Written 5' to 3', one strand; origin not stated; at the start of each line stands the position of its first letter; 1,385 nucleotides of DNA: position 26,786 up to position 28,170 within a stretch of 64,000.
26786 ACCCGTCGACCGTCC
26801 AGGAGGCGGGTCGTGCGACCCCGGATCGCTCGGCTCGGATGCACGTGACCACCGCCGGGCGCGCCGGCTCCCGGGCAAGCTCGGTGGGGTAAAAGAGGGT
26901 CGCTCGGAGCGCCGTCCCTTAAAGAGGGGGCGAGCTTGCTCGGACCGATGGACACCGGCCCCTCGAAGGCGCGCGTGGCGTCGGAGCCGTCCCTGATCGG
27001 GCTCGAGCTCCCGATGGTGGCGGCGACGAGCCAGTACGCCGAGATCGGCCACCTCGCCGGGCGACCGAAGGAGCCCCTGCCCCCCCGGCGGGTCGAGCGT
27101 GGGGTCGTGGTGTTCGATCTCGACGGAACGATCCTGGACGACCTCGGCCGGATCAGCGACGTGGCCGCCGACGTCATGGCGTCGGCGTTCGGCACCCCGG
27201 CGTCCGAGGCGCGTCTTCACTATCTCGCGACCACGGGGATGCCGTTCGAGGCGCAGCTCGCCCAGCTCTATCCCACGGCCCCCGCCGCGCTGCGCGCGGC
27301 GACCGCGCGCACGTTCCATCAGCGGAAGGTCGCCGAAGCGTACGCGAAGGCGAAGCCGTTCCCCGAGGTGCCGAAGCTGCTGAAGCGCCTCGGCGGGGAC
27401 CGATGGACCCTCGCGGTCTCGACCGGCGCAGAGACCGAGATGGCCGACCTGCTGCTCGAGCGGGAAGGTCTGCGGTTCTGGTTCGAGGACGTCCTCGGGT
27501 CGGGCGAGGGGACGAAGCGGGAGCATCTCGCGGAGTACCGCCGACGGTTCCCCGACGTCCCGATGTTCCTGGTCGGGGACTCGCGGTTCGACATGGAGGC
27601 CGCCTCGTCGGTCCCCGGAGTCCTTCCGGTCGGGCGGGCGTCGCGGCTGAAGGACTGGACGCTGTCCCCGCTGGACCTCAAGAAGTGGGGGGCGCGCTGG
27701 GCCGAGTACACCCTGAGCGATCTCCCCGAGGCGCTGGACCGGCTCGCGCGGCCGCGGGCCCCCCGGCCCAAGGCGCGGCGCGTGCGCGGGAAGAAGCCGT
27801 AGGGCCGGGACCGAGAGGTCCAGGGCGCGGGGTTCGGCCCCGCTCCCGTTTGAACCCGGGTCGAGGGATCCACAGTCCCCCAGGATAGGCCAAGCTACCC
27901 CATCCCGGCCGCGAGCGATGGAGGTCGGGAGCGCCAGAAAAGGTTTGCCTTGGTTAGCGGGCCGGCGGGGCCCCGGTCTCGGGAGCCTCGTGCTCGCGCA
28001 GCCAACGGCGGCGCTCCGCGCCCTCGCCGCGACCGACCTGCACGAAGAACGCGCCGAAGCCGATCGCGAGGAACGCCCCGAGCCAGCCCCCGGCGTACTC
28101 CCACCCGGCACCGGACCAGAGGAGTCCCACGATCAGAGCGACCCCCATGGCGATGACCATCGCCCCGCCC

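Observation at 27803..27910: tRNA-His(GUG) gene interrupted by a ~32-nt intron in the T-loop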

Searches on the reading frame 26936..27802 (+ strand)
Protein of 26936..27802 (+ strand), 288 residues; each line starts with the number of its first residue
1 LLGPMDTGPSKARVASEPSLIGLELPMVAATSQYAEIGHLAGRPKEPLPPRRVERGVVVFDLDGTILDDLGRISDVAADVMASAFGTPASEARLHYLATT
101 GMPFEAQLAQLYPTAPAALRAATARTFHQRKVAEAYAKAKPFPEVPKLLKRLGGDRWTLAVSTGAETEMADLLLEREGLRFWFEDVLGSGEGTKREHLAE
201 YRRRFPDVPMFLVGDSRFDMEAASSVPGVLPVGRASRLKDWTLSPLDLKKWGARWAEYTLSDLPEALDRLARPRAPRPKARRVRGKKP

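Call 9: search_protein_families(library=pfam, proteins=[window:26936-27802:+])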
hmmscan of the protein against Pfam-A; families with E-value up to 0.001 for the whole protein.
window:26936-27802:+ (288 aa): 3 families
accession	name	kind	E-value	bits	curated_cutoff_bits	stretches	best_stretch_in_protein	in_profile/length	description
PF13419.12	HAD_2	-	9.4e-12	45.8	23.8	1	58-224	1-169/178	Haloacid dehalogenase-like hydrolase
PF00702.32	Hydrolase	-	4.4e-10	40.7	26.4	1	57-224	3-188/191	haloacid dehalogenase-like hydrolase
PF12710.13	HAD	-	1.8e-05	25.7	27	1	58-190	1-141/189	haloacid dehalogenase-like hydrolase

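Call 11: find_encoding_contigs(protein=window:26936-27802:+, flank=10000, max_places=6)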
Protein window:26936-27802:+ (288 aa): no gene with exactly this product is on record in the collection.

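Call 13: find_homologous_proteins(query=window:27014-27802:+, max_evalue=0.00001)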
Query window:27014-27802:+ (262 aa): 632 proteins with E <= 0.00001 among 8000 candidates; the best 120 are listed.
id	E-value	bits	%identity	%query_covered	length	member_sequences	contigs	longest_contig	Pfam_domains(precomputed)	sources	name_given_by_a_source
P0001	1.8e-167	573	100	100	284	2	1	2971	PF13419.13,PF00702.33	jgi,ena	-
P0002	7.5e-167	571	99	100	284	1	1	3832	PF13419.13,PF00702.33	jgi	jgi:phosphoglycolate phosphatase-like HAD superfamily hydrolase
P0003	7.9e-145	499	89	94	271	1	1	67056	PF13419.13,PF00702.33,PF12710.14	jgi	jgi:phosphoglycolate phosphatase-like HAD superfamily hydrolase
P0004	1.2e-142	492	89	93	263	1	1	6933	PF13419.13,PF00702.33,PF12710.14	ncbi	-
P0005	5.3e-141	487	84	100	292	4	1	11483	PF13419.13,PF00702.33,PF12710.14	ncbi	-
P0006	3.3e-139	481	84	100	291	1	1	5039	PF13419.13,PF00702.33,PF12710.14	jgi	jgi:phosphoglycolate phosphatase-like HAD superfamily hydrolase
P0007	5.2e-139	480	87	94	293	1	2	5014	PF13419.13,PF00702.33,PF12710.14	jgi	jgi:phosphoglycolate phosphatase-like HAD superfamily hydrolase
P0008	1.3e-138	479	84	100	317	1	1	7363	PF13419.13,PF00702.33,PF12710.14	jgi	jgi:phosphoglycolate phosphatase-like HAD superfamily hydrolase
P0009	3.7e-138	477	87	94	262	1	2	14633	PF13419.13,PF00702.33,PF12710.14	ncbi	-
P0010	6.1e-137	473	83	100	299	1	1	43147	PF13419.13,PF00702.33,PF12710.14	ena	-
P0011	3.2e-136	471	85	93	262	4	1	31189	PF13419.13,PF00702.33,PF12710.14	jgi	jgi:phosphoglycolate phosphatase-like HAD superfamily hydrolase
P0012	1.3e-134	466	84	94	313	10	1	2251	PF13419.13,PF00702.33,PF12710.14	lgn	-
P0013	3.9e-134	464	82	100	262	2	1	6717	PF13419.13,PF00702.33,PF12710.14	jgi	jgi:phosphoglycolate phosphatase-like HAD superfamily hydrolase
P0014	4.1e-134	464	82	98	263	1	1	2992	PF13419.13,PF00702.33,PF12710.14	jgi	jgi:phosphoglycolate phosphatase-like HAD superfamily hydrolase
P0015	1.4e-131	456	78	100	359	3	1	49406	PF13419.13,PF00702.33,PF12710.14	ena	-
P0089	1.8e-121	423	75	99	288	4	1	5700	PF13419.13,PF00702.33,PF12710.14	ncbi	ncbi:MAG: HAD family hydrolase [Candidatus Lutacidiplasmatales archaeon]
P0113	5.3e-120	418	75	98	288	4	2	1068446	PF13419.13,PF00702.33,PF12710.14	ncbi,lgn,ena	ncbi:MAG: HAD hydrolase-like protein [Thermoplasmata archaeon]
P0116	7.7e-120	417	72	98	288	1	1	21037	PF13419.13,PF00702.33,PF12710.14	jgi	jgi:phosphoglycolate phosphatase-like HAD superfamily hydrolase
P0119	1.1e-119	417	77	92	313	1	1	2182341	PF13419.13,PF00702.33,PF12710.14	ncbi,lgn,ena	-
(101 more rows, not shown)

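Call 14: find_encoding_contigs(protein=P0001, flank=3000, max_places=3)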
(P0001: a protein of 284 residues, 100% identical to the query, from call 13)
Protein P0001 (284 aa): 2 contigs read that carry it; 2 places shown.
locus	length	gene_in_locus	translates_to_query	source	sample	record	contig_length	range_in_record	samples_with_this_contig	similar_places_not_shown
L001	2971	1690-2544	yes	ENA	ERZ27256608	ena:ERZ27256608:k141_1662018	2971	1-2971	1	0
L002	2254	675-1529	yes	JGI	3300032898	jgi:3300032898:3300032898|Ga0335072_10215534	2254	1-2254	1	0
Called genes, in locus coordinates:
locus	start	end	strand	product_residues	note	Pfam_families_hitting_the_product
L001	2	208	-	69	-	?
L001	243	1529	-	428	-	PF02441:Flavoprotein, PF04127:DFP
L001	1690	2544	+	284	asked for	PF00702:Hydrolase, PF13419:HAD_2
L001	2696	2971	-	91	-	?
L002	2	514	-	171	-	?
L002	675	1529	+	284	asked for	PF00702:Hydrolase, PF13419:HAD_2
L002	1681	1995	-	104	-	-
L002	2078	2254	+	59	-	?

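Call 15: find_encoding_contigs(protein=P0119, flank=3000, max_places=2)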
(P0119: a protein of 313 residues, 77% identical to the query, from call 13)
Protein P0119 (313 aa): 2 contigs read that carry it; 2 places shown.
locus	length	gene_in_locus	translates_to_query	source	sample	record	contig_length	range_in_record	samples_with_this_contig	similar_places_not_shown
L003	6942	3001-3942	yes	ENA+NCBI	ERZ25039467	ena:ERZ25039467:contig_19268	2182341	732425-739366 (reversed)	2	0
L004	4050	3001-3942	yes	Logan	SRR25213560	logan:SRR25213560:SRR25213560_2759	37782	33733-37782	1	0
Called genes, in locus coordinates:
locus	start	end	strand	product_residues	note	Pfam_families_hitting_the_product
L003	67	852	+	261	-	-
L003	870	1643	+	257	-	-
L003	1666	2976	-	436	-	PF02441:Flavoprotein, PF04127:DFP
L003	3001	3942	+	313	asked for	PF00702:Hydrolase, PF12710:HAD, PF13419:HAD_2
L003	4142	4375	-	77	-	-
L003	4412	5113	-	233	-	PF13489:Methyltransf_23, PF00891:Methyltransf_2, PF01209:Ubie_methyltran, PF05175:MTS, PF13847:Methyltransf_31, PF08241:Methyltransf_11, PF08242:Methyltransf_12, PF13649:Methyltransf_25, +3 more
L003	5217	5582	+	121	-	-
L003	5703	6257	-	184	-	-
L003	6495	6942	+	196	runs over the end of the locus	-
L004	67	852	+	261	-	-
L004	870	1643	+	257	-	-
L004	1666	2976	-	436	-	PF02441:Flavoprotein, PF04127:DFP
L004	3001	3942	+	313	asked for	PF00702:Hydrolase, PF12710:HAD, PF13419:HAD_2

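Call 16: find_encoding_contigs(protein=P0003, flank=3000, max_places=2)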
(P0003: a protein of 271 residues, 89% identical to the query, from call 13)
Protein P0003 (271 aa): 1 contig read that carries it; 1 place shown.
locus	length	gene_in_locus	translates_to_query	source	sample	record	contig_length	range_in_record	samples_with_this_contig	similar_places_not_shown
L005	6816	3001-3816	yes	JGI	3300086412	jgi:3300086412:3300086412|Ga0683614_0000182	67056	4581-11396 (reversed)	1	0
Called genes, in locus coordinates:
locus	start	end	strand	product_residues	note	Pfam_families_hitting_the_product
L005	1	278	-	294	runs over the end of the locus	PF02629:CoA_binding, PF13380:CoA_binding_2 (weak), PF13607:Succ_CoA_lig, PF00549:Ligase_CoA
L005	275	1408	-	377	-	PF01071:GARS_A, PF08442:ATP-grasp_2, PF13549:ATP-grasp_5, PF24948:Citrate_synth_N, PF00549:Ligase_CoA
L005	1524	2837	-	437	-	PF02441:Flavoprotein, PF04127:DFP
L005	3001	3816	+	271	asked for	PF00702:Hydrolase, PF12710:HAD (weak), PF13419:HAD_2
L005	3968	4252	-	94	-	-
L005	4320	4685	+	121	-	-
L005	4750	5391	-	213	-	-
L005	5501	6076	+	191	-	-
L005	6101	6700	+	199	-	-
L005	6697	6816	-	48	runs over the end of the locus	-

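Call 52: find_encoding_contigs(protein=P0089, flank=1500, max_places=2)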
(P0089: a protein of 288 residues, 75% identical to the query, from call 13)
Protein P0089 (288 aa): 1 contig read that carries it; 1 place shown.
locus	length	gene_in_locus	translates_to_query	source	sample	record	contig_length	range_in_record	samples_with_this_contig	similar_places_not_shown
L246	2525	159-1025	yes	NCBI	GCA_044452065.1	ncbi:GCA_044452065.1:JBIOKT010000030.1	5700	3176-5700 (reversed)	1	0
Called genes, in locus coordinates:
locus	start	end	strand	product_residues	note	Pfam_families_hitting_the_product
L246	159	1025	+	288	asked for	PF00702:Hydrolase, PF12710:HAD (weak), PF13419:HAD_2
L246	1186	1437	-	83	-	-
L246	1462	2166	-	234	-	PF13489:Methyltransf_23, PF05175:MTS, PF00891:Methyltransf_2 (weak), PF01795:Methyltransf_5 (weak), PF13847:Methyltransf_31, PF08241:Methyltransf_11, PF08242:Methyltransf_12, PF13649:Methyltransf_25, +1 more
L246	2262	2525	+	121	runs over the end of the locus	-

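Call 53: find_encoding_contigs(protein=P0113, flank=1500, max_places=2)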
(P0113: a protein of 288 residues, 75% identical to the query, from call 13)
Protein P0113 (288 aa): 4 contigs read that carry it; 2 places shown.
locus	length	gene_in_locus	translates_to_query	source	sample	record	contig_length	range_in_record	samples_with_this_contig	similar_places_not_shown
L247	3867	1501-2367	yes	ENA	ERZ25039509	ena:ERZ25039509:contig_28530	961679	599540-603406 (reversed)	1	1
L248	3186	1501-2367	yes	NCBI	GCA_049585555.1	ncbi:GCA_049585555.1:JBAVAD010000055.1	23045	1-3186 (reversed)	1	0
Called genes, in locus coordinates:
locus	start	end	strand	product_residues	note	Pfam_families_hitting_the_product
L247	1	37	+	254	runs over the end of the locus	PF02535:Zip (weak)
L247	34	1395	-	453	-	PF02441:Flavoprotein, PF04127:DFP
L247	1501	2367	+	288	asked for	PF00702:Hydrolase, PF12710:HAD (weak), PF13419:HAD_2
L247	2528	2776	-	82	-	-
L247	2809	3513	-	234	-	PF13489:Methyltransf_23, PF05175:MTS (weak), PF00891:Methyltransf_2, PF01795:Methyltransf_5 (faint), PF13847:Methyltransf_31, PF08241:Methyltransf_11, PF08242:Methyltransf_12, PF13649:Methyltransf_25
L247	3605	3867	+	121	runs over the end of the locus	-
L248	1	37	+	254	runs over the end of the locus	PF02535:Zip (weak)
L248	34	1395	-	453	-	PF02441:Flavoprotein, PF04127:DFP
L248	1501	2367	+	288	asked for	PF00702:Hydrolase, PF12710:HAD (weak), PF13419:HAD_2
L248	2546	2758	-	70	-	-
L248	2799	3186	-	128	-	?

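Call 54: find_encoding_contigs(protein=P0116, flank=1500, max_places=2)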
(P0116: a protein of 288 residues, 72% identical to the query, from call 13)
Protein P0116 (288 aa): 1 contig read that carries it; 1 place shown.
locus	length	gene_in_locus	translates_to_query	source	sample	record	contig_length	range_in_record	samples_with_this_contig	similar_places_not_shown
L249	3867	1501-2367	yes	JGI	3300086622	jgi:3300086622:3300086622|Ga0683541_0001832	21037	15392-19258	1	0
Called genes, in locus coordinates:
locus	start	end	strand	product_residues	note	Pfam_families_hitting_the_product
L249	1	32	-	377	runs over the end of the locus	PF01071:GARS_A, PF08442:ATP-grasp_2, PF13549:ATP-grasp_5, PF24948:Citrate_synth_N, PF00549:Ligase_CoA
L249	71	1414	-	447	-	PF02441:Flavoprotein, PF04127:DFP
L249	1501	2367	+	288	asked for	PF00702:Hydrolase, PF12710:HAD, PF13419:HAD_2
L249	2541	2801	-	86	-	-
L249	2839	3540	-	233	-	PF01209:Ubie_methyltran (weak), PF13489:Methyltransf_23, PF00891:Methyltransf_2, PF05175:MTS, PF13847:Methyltransf_31, PF08241:Methyltransf_11, PF08242:Methyltransf_12, PF13649:Methyltransf_25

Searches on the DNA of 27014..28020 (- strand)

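Call 5: search_rna_families(source=window, start=27700, end=28020, threshold=evalue, max_evalue=10, show_alignments=3)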
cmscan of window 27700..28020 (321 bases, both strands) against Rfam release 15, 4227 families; matches with E-value up to 10: 1.
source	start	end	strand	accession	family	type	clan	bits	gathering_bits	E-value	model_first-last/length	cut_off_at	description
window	27829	27879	-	RF02975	DUF3800-XI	Gene; sRNA;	-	10.4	37.8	7.5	1-48/48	no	DUF3800-XI RNA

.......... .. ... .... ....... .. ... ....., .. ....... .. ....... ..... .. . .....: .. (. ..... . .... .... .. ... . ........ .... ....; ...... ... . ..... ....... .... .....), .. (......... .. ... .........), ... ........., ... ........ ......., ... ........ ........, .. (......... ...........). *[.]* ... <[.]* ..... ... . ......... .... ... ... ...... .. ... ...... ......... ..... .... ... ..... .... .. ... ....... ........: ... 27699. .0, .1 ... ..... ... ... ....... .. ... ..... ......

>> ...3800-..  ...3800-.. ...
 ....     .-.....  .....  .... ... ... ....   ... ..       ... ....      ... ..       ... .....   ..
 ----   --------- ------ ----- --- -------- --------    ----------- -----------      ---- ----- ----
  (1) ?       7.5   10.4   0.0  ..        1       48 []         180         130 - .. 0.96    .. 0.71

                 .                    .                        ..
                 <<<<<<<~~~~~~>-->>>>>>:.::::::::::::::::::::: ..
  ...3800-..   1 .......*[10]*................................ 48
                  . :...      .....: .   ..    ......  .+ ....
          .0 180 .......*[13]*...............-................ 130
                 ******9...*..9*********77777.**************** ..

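Call 59: build_rna_model(alignment_id=A1, structure=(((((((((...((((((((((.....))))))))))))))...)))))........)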
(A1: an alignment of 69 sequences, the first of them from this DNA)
Model R1 built from alignment A1 (69 sequences, 57 columns); structure: as given.
model positions 57; base pairs 19; branch points 0; effective number of sequences 3.19; information 0.977 bits per position. Calibrated on 0.2 Mb of random sequence (short: E-values are rough).
structure used (alignment columns):
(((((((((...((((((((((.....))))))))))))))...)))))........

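Call 60: search_with_rna_model(model_id=R1, source=window, max_evalue=10, show_alignments=1)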
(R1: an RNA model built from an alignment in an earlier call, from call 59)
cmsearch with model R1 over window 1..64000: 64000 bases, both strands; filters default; matches with E-value up to 10: 21.
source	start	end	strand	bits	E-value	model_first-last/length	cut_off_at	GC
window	27803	27859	-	73.1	4.6e-13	1-57/57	no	0.77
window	53737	53801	+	24.9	0.0033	1-57/57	no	0.68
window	20969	20988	+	16.7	0.15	1-57/57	no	0.8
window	35216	35245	-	16.2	0.2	1-57/57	no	0.77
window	21354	21390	+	15.4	0.28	1-57/57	no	0.76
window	49852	49888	-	15.2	0.32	1-57/57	no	0.73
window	7548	7604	-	13.5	0.69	1-57/57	no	0.68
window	27392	27426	-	13.2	0.81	1-57/57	no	0.77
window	58963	58978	-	12.5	1.1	1-57/57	no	0.81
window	30501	30526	+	12.4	1.2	1-57/57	no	0.81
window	40907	40922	-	12.2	1.3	1-57/57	no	0.88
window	27822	27847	+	11.8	1.5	12-37/57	no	0.85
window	37072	37163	-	11.2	2.1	1-57/57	no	0.65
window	5906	5948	-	10.9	2.4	1-57/57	no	0.67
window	3492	3542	-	10.9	2.4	1-57/57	no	0.61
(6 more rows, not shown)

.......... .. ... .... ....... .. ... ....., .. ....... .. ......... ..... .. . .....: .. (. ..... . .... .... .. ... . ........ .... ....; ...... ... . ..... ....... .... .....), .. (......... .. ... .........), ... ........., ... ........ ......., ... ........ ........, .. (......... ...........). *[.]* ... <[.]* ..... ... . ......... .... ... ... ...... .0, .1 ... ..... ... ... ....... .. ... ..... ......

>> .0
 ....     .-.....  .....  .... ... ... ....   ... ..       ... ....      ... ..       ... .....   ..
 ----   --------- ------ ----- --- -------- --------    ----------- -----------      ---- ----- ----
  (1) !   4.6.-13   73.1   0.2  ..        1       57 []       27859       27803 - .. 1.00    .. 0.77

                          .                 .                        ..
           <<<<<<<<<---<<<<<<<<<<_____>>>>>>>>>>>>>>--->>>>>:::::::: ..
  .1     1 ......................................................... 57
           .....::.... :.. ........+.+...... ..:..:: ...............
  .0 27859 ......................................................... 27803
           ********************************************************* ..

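Call 61: search_with_rna_model(model_id=R1, sources=[L006, L012, L013, L018, L019, L027, L038, L041, L043, L045, L048, L051, L052, L053, L058, L065, L066, L067, L069, L070, L071, L072, L073, L074, L077, L080, L081, L083, L086, L099, L101, L122, L123, L131, L135, L161, L162, L166, L172, L180, L183, L184, L194, L200, L202, L207, L215, L220, L241, L244], max_evalue=10)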
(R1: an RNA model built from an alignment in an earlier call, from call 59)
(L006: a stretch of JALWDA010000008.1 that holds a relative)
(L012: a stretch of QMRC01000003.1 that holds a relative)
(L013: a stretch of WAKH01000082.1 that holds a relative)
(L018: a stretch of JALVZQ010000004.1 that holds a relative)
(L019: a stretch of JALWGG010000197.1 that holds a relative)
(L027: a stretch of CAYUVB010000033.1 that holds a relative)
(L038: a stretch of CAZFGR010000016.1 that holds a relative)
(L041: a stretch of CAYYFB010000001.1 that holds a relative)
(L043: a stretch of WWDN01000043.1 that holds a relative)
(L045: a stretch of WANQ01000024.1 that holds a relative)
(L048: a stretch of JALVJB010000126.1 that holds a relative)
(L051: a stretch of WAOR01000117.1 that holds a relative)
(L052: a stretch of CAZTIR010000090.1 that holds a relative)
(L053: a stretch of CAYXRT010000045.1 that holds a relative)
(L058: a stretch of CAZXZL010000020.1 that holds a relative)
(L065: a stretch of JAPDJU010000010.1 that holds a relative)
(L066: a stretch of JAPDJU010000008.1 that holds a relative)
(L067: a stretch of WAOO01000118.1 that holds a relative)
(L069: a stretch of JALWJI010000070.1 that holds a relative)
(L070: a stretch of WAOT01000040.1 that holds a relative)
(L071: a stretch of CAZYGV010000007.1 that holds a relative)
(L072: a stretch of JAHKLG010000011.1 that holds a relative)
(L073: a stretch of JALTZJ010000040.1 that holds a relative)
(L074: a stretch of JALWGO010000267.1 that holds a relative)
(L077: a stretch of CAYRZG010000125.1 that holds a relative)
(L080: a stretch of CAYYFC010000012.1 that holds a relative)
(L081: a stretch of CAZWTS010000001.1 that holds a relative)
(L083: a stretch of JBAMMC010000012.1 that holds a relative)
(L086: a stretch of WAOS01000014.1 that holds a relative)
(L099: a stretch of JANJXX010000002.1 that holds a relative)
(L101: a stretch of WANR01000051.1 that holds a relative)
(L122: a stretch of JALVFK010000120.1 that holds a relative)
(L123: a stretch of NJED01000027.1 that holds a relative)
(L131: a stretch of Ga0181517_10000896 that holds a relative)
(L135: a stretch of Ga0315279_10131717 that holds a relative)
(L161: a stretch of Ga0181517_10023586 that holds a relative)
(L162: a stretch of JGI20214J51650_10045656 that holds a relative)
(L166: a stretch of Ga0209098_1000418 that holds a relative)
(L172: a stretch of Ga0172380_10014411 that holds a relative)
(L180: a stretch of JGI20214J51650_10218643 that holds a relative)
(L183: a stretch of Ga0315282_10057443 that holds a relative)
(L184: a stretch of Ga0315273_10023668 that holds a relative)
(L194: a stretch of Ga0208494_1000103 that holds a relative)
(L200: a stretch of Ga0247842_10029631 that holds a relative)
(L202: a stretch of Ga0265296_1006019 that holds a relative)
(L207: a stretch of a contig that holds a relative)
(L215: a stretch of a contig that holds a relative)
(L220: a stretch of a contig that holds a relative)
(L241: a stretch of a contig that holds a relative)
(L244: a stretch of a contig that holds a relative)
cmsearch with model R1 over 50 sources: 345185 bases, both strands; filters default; matches with E-value up to 10: 38.
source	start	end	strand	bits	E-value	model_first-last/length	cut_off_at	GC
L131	9290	9314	+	20.5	0.14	1-57/57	no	0.68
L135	137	161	+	20.5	0.14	1-57/57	no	0.68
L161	22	46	-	20.5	0.14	1-57/57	no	0.68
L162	1579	1603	+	20.5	0.14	1-57/57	no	0.68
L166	3143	3167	+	20.5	0.14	1-57/57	no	0.68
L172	3469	3493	+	20.5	0.14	1-57/57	no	0.68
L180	67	91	+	20.5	0.14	1-57/57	no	0.68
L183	2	26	-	20.5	0.14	1-57/57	no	0.68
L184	7609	7633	+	20.5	0.14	1-57/57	no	0.68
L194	6004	6028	+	20.5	0.14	1-57/57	no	0.68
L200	2662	2686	+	20.5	0.14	1-57/57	no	0.68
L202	8783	8807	-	20.5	0.14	1-57/57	no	0.68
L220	5432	5456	+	20.5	0.14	1-57/57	no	0.68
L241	7738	7762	-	20.5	0.14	1-57/57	no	0.68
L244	8097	8121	-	20.5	0.14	1-57/57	no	0.68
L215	365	389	+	20.5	0.14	1-57/57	no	0.68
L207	2722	2746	+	20.5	0.14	1-57/57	no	0.68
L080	3348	3372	-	19.9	0.18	1-57/57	no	0.72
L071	7704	7747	+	19.8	0.19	1-57/57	no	0.77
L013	4800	4824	-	16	1.1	1-57/57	no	0.76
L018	6910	6934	+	16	1.1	1-57/57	no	0.76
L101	1996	2020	-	16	1.1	1-57/57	no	0.76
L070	1421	1445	-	16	1.1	1-57/57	no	0.76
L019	2696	2720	+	16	1.1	1-57/57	no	0.76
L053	1990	2014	-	16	1.1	1-57/57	no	0.76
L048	97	121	+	16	1.1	1-57/57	no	0.76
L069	2074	2098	-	16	1.1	1-57/57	no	0.76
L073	7778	7802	-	16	1.1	1-57/57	no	0.76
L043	1011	1035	-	16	1.1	1-57/57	no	0.76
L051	1672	1696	+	16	1.1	1-57/57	no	0.76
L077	1620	1644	-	16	1.1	1-57/57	no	0.76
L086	777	801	+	16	1.1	1-57/57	no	0.76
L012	1695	1719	+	16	1.1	1-57/57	no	0.76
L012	1710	1734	-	16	1.1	1-57/57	no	0.76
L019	2590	2632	-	15.6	1.4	1-57/57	no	0.67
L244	24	70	+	13.5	3.8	1-57/57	no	0.77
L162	50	78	+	12.9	4.9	1-57/57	no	0.52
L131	8053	8078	+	11.5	9.7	1-57/57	no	0.73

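Call 68: search_rna_families(sources=[L131, L166, L003, L005, L129, L152, L178, L246, L247, L249], threshold=gathering)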
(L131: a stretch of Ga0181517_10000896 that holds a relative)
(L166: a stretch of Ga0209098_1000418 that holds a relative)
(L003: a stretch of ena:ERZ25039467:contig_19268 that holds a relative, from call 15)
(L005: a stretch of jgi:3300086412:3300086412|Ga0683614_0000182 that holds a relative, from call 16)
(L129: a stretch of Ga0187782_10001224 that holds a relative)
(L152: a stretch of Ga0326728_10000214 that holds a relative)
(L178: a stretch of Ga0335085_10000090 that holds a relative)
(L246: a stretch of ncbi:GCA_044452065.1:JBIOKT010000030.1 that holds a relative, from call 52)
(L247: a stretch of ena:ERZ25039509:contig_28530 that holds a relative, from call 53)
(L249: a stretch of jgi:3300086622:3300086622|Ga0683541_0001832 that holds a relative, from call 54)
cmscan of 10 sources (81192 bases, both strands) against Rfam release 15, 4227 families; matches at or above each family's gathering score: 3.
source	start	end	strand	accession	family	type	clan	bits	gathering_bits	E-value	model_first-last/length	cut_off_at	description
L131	1152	1223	-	RF00005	tRNA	Gene; tRNA;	CL00001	66.7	29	3.2e-12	1-71/71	no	tRNA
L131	9241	9314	+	RF00005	tRNA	Gene; tRNA;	CL00001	54.9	29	5.6e-09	1-71/71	no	tRNA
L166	3094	3167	+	RF00005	tRNA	Gene; tRNA;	CL00001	54.9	29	5.6e-09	1-71/71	no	tRNA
